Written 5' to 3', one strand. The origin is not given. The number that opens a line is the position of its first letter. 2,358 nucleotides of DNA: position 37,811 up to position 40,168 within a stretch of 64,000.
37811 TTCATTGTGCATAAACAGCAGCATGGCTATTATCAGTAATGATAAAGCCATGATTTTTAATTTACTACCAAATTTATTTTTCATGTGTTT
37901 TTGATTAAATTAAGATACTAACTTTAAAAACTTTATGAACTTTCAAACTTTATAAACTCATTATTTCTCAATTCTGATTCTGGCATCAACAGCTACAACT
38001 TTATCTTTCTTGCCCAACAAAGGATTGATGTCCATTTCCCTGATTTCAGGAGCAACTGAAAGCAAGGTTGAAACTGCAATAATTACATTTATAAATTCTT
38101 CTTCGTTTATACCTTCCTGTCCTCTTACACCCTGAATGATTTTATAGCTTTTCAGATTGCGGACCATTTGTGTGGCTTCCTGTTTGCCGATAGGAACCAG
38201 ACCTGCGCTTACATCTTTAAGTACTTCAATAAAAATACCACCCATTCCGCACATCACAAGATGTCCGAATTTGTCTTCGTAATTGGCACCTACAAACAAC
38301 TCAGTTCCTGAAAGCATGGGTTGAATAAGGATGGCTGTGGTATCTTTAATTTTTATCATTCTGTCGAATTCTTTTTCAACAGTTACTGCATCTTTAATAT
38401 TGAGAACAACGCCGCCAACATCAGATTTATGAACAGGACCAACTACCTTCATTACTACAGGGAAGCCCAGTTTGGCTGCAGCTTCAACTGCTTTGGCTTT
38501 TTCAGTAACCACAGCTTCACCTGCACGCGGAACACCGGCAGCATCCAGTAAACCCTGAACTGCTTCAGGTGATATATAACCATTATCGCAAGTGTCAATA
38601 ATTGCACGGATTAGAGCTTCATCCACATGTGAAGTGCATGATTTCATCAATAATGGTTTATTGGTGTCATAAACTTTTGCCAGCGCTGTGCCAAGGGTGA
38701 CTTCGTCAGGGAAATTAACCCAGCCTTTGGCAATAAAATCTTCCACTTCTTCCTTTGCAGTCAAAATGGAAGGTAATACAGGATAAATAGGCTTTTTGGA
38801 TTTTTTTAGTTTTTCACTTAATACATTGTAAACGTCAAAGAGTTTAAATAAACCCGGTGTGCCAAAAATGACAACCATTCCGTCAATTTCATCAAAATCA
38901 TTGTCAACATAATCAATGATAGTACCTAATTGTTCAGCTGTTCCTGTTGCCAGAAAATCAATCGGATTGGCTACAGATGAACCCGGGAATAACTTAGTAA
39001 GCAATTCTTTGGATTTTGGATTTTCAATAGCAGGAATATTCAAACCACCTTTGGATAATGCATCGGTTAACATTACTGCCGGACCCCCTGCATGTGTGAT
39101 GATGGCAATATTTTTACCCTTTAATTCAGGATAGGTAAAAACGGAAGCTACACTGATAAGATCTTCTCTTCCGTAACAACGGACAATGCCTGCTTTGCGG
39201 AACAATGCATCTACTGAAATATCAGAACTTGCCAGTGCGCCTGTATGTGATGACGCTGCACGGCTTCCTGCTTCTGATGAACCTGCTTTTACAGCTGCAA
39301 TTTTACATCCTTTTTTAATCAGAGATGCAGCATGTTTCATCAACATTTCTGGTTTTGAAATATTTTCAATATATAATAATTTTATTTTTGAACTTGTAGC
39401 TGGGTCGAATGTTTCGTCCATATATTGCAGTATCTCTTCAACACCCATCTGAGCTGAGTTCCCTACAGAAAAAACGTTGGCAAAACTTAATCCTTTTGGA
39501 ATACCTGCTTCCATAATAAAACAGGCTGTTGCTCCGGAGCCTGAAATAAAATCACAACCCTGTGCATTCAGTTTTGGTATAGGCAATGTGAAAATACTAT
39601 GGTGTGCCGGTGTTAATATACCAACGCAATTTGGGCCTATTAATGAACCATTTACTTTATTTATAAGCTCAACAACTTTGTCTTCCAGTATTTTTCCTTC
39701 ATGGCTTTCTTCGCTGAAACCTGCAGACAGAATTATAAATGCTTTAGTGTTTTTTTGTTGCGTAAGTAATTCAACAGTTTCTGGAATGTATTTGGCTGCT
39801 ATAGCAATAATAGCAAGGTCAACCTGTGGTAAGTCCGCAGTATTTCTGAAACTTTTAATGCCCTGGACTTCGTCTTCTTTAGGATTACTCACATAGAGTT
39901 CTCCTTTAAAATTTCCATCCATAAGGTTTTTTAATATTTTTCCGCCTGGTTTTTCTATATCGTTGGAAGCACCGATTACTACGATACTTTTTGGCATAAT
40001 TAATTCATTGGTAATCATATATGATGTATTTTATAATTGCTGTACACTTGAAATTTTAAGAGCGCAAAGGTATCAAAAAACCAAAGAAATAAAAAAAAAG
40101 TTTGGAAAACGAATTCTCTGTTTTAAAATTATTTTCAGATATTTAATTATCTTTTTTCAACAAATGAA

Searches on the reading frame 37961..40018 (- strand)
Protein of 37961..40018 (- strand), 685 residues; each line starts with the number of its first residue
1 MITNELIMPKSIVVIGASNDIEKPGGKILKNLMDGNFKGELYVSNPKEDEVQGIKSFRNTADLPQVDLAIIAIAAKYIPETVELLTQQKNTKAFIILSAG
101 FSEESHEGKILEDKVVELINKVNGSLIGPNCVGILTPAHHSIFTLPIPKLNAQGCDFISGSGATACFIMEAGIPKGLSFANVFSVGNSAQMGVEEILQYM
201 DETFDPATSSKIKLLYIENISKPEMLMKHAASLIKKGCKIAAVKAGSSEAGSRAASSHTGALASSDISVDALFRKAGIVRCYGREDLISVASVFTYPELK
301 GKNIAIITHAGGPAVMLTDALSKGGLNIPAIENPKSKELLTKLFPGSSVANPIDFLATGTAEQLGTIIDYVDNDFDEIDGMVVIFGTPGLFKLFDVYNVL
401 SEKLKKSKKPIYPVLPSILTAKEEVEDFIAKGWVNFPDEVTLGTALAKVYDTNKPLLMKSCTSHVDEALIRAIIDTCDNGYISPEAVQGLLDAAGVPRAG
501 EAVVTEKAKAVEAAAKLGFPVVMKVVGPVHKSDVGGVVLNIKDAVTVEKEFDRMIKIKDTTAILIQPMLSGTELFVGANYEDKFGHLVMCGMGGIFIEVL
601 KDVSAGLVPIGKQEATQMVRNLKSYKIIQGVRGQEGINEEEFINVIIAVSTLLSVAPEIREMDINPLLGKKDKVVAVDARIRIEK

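Call 88: search_protein_families(library=pfam, proteins=[window:37961-40018:-], max_evalue=0.00001)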
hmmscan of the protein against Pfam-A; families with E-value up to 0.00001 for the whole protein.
window:37961-40018:- (685 aa): 3 families
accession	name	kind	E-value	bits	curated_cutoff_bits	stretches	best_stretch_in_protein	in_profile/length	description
PF13549.11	ATP-grasp_5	-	1.5e-57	194.9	27.6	1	482-683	10-221/221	ATP-grasp domain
PF13607.11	Succ_CoA_lig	-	6.3e-31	107.4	27.4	1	154-294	3-138/138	Succinyl-CoA ligase like flavodoxin domain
PF13380.12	CoA_binding_2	-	3.2e-18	66.7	22.8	1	10-135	1-114/116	CoA binding domain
